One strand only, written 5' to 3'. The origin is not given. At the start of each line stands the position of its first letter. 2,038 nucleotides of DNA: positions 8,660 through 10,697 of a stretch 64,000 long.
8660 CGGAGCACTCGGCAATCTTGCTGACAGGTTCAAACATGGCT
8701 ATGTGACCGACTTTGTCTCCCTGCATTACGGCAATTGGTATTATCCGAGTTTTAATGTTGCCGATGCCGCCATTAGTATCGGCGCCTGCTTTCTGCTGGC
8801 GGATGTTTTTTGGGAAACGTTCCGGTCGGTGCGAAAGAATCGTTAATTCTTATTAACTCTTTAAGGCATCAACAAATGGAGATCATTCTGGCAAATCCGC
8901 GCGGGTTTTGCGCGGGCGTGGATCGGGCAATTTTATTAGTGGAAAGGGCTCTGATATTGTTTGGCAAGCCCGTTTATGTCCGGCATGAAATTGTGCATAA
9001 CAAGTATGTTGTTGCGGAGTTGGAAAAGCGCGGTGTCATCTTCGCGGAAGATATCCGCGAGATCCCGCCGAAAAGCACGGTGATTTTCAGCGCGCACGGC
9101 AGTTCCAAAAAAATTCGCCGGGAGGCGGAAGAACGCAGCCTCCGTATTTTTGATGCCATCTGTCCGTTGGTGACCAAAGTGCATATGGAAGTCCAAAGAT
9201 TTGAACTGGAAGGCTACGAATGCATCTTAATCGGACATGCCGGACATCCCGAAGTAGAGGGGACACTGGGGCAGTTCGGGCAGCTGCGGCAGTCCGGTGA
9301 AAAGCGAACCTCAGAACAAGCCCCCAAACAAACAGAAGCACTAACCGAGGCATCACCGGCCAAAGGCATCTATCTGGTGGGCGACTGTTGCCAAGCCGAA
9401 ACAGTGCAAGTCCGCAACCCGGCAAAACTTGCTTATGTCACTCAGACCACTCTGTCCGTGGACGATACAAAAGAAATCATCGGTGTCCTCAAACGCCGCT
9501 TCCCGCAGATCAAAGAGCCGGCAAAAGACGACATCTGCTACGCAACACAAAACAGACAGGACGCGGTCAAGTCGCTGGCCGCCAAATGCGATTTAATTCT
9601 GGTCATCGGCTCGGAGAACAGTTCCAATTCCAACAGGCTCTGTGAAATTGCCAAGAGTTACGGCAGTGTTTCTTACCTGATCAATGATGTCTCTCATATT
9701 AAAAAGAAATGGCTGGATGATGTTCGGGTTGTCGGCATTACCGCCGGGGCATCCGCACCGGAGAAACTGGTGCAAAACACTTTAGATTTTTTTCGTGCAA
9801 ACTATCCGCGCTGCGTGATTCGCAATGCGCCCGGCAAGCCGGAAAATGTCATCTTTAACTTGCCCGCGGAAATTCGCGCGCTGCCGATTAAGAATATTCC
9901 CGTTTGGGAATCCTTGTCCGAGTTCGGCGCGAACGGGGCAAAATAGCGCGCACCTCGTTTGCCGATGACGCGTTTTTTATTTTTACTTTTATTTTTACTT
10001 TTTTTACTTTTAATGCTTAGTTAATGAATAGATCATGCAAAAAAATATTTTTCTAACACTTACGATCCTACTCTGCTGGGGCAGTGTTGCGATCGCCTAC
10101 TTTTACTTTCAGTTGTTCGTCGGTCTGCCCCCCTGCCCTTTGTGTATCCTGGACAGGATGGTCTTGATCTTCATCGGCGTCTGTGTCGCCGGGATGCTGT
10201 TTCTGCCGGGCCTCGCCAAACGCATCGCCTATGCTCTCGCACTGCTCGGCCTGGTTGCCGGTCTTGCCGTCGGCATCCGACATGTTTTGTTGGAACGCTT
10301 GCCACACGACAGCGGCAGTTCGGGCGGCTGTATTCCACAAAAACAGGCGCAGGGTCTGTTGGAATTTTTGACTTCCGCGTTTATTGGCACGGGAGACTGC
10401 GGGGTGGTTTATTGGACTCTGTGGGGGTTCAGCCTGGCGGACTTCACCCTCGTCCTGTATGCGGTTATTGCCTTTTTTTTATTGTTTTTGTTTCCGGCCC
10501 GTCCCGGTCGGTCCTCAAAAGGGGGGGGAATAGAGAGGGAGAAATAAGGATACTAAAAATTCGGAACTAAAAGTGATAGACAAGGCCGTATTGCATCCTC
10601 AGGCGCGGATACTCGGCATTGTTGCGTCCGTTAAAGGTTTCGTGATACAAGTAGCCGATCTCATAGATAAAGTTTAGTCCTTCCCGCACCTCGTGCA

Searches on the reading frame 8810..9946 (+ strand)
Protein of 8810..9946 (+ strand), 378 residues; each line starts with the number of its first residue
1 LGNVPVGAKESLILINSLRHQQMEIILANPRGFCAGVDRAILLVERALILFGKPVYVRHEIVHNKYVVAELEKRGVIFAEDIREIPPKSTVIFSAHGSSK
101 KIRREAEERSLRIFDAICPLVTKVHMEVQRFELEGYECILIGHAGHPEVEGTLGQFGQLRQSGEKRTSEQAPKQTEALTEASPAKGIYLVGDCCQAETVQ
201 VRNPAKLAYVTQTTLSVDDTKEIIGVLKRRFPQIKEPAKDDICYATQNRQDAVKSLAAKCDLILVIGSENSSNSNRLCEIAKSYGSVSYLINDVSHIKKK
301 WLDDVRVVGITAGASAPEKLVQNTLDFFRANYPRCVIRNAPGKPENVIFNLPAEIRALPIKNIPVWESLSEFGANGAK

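Call 60: search_protein_families(library=pfam, proteins=[window:8810-9946:+], max_evalue=0.00001)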
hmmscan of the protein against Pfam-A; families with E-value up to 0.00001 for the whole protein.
window:8810-9946:+ (378 aa): 1 family
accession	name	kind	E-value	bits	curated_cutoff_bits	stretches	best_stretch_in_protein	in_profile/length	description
PF02401.23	LYTB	-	5.3e-93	311.6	24.5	1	25-326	1-264/267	LytB protein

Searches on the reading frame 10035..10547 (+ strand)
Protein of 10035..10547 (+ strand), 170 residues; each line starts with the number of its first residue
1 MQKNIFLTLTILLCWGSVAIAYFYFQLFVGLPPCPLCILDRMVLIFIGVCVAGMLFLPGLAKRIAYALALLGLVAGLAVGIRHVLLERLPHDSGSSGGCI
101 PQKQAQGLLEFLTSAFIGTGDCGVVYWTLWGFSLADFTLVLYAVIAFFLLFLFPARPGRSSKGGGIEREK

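Call 60: search_protein_families(library=pfam, proteins=[window:10035-10547:+], max_evalue=0.00001)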
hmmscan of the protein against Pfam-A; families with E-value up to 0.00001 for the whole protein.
window:10035-10547:+ (170 aa): 1 family
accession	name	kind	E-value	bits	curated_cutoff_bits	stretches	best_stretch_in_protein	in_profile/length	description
PF02600.21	DsbB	-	7.7e-26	91.7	22.1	1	6-151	4-147/148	Disulfide bond formation protein DsbB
